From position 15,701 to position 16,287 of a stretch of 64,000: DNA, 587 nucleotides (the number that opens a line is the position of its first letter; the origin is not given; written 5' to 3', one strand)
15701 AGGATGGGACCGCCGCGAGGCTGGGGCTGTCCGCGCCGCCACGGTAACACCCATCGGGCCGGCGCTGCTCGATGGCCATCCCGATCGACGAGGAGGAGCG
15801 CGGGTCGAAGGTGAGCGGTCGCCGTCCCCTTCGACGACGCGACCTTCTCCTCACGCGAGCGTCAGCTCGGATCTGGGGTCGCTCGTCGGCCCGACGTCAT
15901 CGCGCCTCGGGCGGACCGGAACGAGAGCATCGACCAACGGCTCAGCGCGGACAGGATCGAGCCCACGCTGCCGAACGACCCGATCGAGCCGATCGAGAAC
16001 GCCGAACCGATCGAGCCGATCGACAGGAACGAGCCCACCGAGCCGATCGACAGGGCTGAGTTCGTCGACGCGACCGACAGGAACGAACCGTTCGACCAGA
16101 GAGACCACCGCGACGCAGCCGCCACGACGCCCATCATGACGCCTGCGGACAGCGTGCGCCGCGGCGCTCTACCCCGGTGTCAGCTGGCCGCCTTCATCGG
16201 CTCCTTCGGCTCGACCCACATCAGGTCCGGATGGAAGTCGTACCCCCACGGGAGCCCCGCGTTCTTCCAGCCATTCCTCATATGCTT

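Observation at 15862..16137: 91-aa ORF with Ser at every third residue for 23 consecutive triplets (SIGSxGS core), family unknown to me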

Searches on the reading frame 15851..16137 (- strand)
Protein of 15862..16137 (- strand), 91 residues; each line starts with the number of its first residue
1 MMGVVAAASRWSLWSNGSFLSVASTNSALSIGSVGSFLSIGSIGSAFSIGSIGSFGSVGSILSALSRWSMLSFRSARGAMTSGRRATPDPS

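Call 3: search_protein_families(library=pfam, proteins=[window:15862-16137:-, window:15851-16108:-], max_evalue=1)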
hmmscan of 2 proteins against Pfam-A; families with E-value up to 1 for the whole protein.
window:15862-16137:- (91 aa): 0 families

window:15851-16108:- (85 aa): 0 families

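Call 4: search_protein_families(library=ncbifam, proteins=[window:15862-16137:-], max_evalue=1)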
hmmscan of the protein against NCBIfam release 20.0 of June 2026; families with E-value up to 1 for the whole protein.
window:15862-16137:- (91 aa): 1 family
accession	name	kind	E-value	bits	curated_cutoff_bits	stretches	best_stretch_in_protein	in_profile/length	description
NF038313.3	HisXaaSer_A4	exception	3.3e-05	24.7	55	1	17-60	46-89/93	His-Xaa-Ser repeat protein HxsA4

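Call 6: find_homologous_proteins(query=window:15862-16137:-, max_evalue=0.01)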
Query window:15862-16137:- (91 aa): 319 proteins with E <= 0.01 among 899 candidates; the best 120 are listed.
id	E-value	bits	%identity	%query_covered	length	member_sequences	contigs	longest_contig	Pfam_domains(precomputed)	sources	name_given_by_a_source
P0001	1.9e-21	94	63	74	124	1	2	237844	-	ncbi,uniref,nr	ncbi:hypothetical protein [Streptomyces griseus]|uniref:hypothetical protein n=1 Tax=Streptomyces gr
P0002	1.0e-17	82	67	76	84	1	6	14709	-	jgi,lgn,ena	jgi:hypothetical protein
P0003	1.0e-17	82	62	75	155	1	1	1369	-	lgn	-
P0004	4.0e-17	80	61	90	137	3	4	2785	-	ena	-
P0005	7.2e-17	79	56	96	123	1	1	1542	-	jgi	-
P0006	3.3e-16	77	66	81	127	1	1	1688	-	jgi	jgi:hypothetical protein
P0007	3.9e-16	77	63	79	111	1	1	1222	-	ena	-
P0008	4.7e-16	76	55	84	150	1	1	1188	-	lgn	-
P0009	6.5e-16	76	72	74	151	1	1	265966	-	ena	-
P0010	9.0e-16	75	62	76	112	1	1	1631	-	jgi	jgi:hypothetical protein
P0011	2.5e-15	74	65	78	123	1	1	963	-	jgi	jgi:hypothetical protein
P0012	2.5e-15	74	63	89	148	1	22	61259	-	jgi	jgi:hypothetical protein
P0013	2.7e-15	74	67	86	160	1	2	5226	-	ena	-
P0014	2.7e-15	74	56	90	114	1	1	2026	-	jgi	jgi:hypothetical protein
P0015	3.4e-15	74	62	81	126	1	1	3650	-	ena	-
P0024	1.0e-14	72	57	74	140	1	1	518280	-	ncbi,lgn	-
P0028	2.0e-14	71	61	87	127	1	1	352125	-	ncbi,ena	-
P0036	1.4e-13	69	62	80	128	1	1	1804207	-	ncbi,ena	-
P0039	1.9e-13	68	60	87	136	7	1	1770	-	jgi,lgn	jgi:hypothetical protein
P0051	9.0e-13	66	57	87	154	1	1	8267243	-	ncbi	ncbi:hypothetical protein ACFQ0T_34255 [Kitasatospora gansuensis]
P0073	2.5e-11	61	58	66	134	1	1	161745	-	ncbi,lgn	ncbi:hypothetical protein [Streptomyces longwoodensis]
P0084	6.9e-11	60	64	70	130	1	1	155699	-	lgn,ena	-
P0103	7.4e-10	57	59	91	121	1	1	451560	-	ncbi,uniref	ncbi:hypothetical protein ACTMTJ_14135 [Phytohabitans sp. LJ34]|uniref:hypothetical protein n=1 Tax=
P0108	9.8e-10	56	50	89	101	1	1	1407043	-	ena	-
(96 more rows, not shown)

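Call 8: find_encoding_contigs(protein=P0001, flank=6000, max_places=3)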
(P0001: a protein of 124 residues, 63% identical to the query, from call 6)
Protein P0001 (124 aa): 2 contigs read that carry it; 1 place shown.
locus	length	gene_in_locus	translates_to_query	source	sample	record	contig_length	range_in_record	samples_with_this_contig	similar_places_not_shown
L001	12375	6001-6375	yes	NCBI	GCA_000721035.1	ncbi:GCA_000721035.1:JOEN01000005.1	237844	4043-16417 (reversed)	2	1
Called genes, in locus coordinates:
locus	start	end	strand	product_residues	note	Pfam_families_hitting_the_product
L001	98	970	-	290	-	PF04303:PrpF (faint)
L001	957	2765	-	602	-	PF13522:GATase_6, PF13537:GATase_7, PF00733:Asn_synthase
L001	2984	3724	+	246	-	PF02585:PIG-L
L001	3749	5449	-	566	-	PF00890:FAD_binding_2, PF01266:DAO, PF01593:Amino_oxidase, PF07992:Pyr_redox_2 (faint), PF12831:FAD_oxidored (faint), PF13450:NAD_binding_8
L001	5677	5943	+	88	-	-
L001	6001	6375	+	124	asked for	-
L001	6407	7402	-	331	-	PF13483:Lactamase_B_3, PF12706:Lactamase_B_2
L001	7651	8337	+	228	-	PF00440:TetR_N, PF14246:TetR_C_7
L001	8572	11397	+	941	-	-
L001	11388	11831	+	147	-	PF03259:Robl_LC7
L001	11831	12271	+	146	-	PF05331:DUF742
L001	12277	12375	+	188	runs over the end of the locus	PF03029:ATP_bind_1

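Call 9: find_encoding_contigs(protein=P0028, flank=6000, max_places=3)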
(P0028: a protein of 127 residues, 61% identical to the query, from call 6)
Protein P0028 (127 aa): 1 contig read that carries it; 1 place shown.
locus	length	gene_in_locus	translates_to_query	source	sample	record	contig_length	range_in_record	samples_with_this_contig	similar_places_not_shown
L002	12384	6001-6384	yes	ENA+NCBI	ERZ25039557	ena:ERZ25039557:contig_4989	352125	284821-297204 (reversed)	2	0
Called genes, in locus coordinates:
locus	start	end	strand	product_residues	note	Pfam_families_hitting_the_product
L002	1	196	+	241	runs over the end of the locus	PF00440:TetR_N, PF02909:TetR_C_1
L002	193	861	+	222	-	PF00547:Urease_gamma, PF00699:Urease_beta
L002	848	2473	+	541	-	PF00449:Urease_alpha, PF01979:Amidohydro_1, PF07969:Amidohydro_3 (weak)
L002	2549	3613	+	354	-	PF13229:Beta_helix, PF05048:NosD, PF13229:Beta_helix (weak)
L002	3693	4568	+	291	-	PF00561:Abhydrolase_1, PF12146:Hydrolase_4, PF12697:Abhydrolase_6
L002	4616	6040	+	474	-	PF02517:Rce1-like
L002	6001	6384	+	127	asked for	-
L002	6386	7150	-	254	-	PF12730:ABC2_membrane_4 (weak)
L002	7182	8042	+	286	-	-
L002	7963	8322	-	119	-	-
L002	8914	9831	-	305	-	PF04542:Sigma70_r2, PF08281:Sigma70_r4_2, PF12680:SnoaL_2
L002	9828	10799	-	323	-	PF01370:Epimerase, PF04321:RmlD_sub_bind (weak), PF13460:NAD_binding_10, PF16363:GDP_Man_Dehyd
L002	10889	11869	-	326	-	PF13469:Sulfotransfer_3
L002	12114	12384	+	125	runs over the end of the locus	-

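Call 10: find_encoding_contigs(protein=P0036, flank=6000, max_places=3)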
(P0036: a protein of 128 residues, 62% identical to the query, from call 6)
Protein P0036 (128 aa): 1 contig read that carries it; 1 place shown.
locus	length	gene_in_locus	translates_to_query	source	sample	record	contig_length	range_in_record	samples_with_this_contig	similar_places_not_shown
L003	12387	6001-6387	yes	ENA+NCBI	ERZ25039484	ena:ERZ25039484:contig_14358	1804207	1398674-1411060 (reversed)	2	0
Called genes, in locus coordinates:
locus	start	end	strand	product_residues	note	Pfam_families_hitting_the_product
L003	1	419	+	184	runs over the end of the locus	PF00583:Acetyltransf_1 (weak), PF13508:Acetyltransf_7 (weak), PF13673:Acetyltransf_10 (weak)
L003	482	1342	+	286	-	PF13489:Methyltransf_23 (weak), PF08241:Methyltransf_11, PF08242:Methyltransf_12 (weak), PF13649:Methyltransf_25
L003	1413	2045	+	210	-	-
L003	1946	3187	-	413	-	-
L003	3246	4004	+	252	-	PF02687:FtsX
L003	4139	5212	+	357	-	PF13581:HATPase_c_2, PF02518:HATPase_c (faint), PF14213:DUF4325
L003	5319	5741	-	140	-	PF13468:Glyoxalase_3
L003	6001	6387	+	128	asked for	-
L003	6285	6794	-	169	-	-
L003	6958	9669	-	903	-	PF28598:PDH_E1_N, PF00456:Transketolase_N, PF17831:PDH_E1_M, PF22613:Transketolase_C_1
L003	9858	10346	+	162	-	PF02720:DUF222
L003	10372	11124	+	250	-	PF02720:DUF222 (weak)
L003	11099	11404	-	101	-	-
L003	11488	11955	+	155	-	PF00075:RNase_H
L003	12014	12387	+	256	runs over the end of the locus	PF00106:adh_short, PF08659:KR (faint), PF13561:adh_short_C2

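Call 31: predict_structure(alignment_id=A3)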
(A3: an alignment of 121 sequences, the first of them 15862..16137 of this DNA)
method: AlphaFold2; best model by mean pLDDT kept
length: 91 residues; sequences in the alignment: 121
mean_pLDDT: 52.2   pTM: 0.28
mean pLDDT of the five models: 52.2, 49.1, 47.3, 45.8, 45.0
residues with pLDDT >= 90: 0; 70-90: 10; 50-70: 34; < 50: 47
segments of 3 or more residues with pLDDT < 50: 1-3, 5-42
pLDDT, mean of each block of 10 residues (from residue 1): 46 38 40 43 47 55 72 67 60 57
secondary structure, 60 per line:
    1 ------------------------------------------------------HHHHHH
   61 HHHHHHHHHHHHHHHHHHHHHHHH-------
elements in order: H55-84

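Call 33: search_protein_representatives(alignment_id=A1)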
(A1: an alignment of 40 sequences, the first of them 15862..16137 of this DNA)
Query: 40 sequences, 123 profile positions. Proteins with E-value up to 0.001 (for the whole library): 1205; up to 1e-10: 577; up to 1e-30: 32. The best 150 are listed.
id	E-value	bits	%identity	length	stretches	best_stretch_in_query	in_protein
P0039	1.6e-39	150.8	-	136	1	6-119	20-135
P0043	1.3e-37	144.6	-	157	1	5-121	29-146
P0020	7.5e-37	142.2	-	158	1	5-115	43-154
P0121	1.4e-36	141.3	-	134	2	21-104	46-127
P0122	2.7e-36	140.4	-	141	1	8-118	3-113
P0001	3.9e-36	139.9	-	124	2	21-86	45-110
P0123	1.5e-35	138.0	-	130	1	10-121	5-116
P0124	6.6e-35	135.9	-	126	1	7-116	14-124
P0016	3.7e-34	133.5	-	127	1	9-115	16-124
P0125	6.8e-34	132.6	-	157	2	21-114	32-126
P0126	8.1e-34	132.4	-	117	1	11-117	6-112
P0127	1.1e-33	132.0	-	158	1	7-120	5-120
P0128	3.3e-33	130.4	-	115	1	11-118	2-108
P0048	3.3e-33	130.4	-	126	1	7-118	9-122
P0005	4.2e-33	130.1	-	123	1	8-94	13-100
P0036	2.3e-32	127.7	-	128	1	5-100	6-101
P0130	1.2e-31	125.4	-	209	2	30-116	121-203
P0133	2.4e-31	124.4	-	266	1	8-117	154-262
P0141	1.1e-29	119.1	-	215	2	29-114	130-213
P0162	2.0e-27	111.8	-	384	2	6-64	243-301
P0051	8.7e-27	109.7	-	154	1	10-86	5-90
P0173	2.1e-26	108.5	-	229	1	6-88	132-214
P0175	4.1e-26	107.5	-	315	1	9-100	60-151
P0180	7.8e-26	106.6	-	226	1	5-85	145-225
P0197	1.0e-24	103.0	-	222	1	11-113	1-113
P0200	1.5e-24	102.5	-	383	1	11-110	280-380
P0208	3.7e-24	101.2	-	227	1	9-113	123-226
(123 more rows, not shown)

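Call 34: search_protein_families(library=pfam, proteins=[P0162, P0200, P0175, P0133, P0173, P0180, P0208, P0197, P0130, P0141], max_evalue=0.01)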
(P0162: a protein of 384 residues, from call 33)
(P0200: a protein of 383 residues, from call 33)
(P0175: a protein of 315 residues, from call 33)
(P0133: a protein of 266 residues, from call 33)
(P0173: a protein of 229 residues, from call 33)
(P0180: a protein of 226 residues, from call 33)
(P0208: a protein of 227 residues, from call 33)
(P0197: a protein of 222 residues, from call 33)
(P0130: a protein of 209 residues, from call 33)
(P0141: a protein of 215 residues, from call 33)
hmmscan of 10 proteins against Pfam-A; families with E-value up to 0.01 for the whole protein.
P0162 (384 aa): 0 families

P0200 (383 aa): 1 family
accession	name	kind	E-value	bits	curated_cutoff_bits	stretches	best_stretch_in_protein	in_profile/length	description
PF12229.13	PG_binding_4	-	2.8e-06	27.9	22.1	1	31-126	2-112/117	Putative peptidoglycan binding domain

P0175 (315 aa): 0 families

P0133 (266 aa): 0 families

P0173 (229 aa): 0 families

P0180 (226 aa): 0 families

P0208 (227 aa): 0 families

P0197 (222 aa): 0 families

P0130 (209 aa): 0 families

P0141 (215 aa): 0 families

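Call 36: search_solved_structures(query=A1, max_evalue=10, show_alignments=3)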
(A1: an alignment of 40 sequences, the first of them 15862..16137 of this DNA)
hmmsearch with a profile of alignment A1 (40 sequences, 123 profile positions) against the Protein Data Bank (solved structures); distinct sequences matched with E-value up to 10: 8.
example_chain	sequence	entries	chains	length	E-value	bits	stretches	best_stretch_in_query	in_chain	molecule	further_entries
6fuz_A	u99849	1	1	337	0.0015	21.6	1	35-64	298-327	Kinesin light chain 1,Kinesin light chain 1,C-Jun-amino-terminal kinase-interacting protei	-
6fv0_A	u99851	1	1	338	0.0026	20.9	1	34-64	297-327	Kinesin light chain 1,Torsin-1A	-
9hcj_H0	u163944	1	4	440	0.0032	20.6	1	6-49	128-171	Nuclear pore complex protein nup54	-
6swu_A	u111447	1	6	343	0.0057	19.8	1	35-63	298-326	Kinesin light chain 1,Kinesin light chain 1,TPR domain of kinesin light chain 1 in complex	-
9gnq_K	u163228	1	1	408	0.24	14.6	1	38-66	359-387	Kinesin-1 heavy chain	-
9fgq_K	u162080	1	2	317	0.31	14.2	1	24-61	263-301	Cell division cycle protein 27 homolog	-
7mez_B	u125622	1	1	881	6.1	10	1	39-79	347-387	Phosphoinositide 3-kinase regulatory subunit 5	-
8so9_B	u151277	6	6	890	6.2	10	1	39-79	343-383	Phosphoinositide 3-kinase regulatory subunit 5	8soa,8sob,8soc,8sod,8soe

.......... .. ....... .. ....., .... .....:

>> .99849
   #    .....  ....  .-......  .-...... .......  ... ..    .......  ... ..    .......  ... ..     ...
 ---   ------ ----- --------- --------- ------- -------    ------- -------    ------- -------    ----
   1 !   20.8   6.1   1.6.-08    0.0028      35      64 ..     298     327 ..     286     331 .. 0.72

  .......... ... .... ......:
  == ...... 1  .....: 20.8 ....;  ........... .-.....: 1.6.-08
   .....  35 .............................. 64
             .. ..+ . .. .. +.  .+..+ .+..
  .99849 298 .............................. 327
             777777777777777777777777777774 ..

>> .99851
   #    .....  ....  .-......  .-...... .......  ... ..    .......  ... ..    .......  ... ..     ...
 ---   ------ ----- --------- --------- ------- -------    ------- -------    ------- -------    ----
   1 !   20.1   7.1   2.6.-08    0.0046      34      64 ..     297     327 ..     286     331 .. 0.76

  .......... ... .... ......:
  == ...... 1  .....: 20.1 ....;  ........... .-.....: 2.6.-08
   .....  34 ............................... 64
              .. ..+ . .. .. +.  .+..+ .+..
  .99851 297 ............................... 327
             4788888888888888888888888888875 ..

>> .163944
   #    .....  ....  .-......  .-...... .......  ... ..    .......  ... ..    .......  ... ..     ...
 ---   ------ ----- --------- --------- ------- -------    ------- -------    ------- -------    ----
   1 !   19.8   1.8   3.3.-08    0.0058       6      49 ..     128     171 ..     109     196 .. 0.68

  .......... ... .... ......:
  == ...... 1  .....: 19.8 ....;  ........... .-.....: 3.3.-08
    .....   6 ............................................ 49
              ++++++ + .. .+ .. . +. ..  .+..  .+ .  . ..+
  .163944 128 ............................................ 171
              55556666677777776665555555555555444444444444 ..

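Call 37: search_protein_families(library=phrogs, proteins=[window:15862-16137:-, P0004, P0001], max_evalue=1)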
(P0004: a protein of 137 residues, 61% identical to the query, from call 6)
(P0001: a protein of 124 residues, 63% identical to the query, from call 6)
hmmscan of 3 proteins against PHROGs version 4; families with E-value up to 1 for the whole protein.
window:15862-16137:- (91 aa): 0 families

P0004 (137 aa): 1 family
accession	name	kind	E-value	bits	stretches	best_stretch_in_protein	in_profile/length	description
phrog_36281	-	unknown function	0.18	12.2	1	37-81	172-216/290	-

P0001 (124 aa): 1 family
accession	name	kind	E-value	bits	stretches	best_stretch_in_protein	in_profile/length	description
phrog_36982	-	unknown function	0.027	13.3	1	28-86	384-442/944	-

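Call 38: search_protein_families(library=padloc, proteins=[window:15862-16137:-, P0004, P0001], max_evalue=1)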
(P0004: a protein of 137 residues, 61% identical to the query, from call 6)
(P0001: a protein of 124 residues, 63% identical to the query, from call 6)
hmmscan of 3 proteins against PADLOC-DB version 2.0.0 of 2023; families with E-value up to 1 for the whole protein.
window:15862-16137:- (91 aa): 0 families

P0004 (137 aa): 0 families

P0001 (124 aa): 0 families

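Call 44: list_cluster_members(proteins=[window:15862-16137:-, P0001, P0051, P0073, P0103, P0036])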
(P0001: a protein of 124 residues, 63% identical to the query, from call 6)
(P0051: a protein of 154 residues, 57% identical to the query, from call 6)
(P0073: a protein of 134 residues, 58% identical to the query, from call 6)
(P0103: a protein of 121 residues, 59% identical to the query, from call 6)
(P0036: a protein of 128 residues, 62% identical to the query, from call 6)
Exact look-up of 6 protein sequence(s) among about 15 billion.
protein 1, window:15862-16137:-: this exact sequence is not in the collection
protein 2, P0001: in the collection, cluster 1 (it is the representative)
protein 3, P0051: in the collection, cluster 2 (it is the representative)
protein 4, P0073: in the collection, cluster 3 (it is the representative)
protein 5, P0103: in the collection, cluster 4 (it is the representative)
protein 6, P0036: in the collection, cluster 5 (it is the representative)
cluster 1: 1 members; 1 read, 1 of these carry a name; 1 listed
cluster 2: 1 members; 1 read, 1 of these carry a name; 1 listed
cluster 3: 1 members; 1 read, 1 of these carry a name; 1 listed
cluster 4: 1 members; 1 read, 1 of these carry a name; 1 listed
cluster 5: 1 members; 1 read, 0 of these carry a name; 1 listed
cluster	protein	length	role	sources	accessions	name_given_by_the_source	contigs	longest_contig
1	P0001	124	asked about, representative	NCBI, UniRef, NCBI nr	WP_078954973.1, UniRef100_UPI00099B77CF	hypothetical protein [Streptomyces griseus] | hypothetical protein n=1 Tax=Streptomyces griseus TaxID=1911 RepID=UPI00099B77CF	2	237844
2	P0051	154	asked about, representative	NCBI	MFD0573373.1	hypothetical protein ACFQ0T_34255 [Kitasatospora gansuensis]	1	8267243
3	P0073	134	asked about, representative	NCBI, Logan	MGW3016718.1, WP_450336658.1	hypothetical protein [Streptomyces longwoodensis]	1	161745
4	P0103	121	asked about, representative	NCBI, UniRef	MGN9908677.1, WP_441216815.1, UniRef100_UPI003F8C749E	hypothetical protein ACTMTJ_14135 [Phytohabitans sp. LJ34] | hypothetical protein n=1 Tax=Phytohabitans sp. LJ34 TaxID=3452217 RepID=UPI003F8C749E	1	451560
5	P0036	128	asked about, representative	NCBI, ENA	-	-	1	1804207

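Call 49: predict_structure(alignment_id=A4)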
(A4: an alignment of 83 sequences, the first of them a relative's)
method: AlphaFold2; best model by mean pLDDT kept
length: 136 residues; sequences in the alignment: 83
mean_pLDDT: 56.9   pTM: 0.29
mean pLDDT of the five models: 56.9, 55.2, 54.3, 54.2, 52.1
residues with pLDDT >= 90: 21; 70-90: 7; 50-70: 42; < 50: 66
segments of 3 or more residues with pLDDT < 50: 23-78
pLDDT, mean of each block of 10 residues (from residue 1): 56 54 45 39 40 40 45 46 49 53 64 89 96 94
secondary structure, 60 per line:
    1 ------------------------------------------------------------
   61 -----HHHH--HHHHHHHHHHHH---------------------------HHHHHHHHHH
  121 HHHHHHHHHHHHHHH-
elements in order: H66-69 H72-83 H111-135

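Call 51: search_dna_similar(query=window:15862-16137:-, collection=phages, mode=protein, max_evalue=0.001, max_rows=10)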
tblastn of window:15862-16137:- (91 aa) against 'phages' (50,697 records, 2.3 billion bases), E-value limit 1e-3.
No match.

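Call 52: search_dna_similar(query=window:15862-16137:-, collection=plasmids, mode=protein, max_evalue=0.001, max_rows=15)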
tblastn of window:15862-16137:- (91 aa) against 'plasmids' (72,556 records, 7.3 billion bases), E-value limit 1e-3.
No match.

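Call 53: find_encoding_contigs(protein=P0024, flank=4000, max_places=2)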
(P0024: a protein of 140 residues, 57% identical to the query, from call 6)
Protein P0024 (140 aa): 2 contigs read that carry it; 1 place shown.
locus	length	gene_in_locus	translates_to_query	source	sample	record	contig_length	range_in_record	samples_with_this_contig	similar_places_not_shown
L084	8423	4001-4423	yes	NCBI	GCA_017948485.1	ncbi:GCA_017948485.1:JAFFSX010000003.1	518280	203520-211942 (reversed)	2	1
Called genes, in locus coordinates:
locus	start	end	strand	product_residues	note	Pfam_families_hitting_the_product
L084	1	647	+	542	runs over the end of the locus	PF07905:PucR, PF13556:HTH_30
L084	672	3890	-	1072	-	PF01839:FG-GAP (faint), PF13860:FlgD_ig, PF13517:FG-GAP_3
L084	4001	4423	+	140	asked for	-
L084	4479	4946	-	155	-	PF19452:DUF5990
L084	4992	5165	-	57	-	-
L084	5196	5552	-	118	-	PF05239:PRC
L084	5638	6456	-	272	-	PF01522:Polysacc_deac_1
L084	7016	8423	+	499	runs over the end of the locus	PF00111:Fer2, PF01799:Fer2_2, PF00941:FAD_binding_5, PF03450:CO_deh_flav_C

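Call 54: find_encoding_contigs(protein=P0103, flank=4000, max_places=2)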
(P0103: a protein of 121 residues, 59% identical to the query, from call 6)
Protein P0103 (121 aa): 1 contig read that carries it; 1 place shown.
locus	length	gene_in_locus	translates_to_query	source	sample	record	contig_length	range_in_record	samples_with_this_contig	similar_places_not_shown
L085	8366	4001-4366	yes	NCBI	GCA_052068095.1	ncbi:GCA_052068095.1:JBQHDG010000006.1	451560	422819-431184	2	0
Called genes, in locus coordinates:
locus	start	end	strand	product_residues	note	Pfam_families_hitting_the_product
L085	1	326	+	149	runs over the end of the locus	PF08922:DUF1905, PF13376:OmdA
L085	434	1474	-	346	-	PF01266:DAO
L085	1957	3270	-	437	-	PF05139:Erythro_esteras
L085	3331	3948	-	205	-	PF17032:Zn_ribbon_15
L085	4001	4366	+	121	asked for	-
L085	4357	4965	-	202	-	-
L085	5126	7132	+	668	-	PF13185:GAF_2 (weak), PF07730:HisKA_3, PF13581:HATPase_c_2 (weak), PF02518:HATPase_c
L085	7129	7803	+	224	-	PF00072:Response_reg, PF00196:GerE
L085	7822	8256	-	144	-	PF18029:Glyoxalase_6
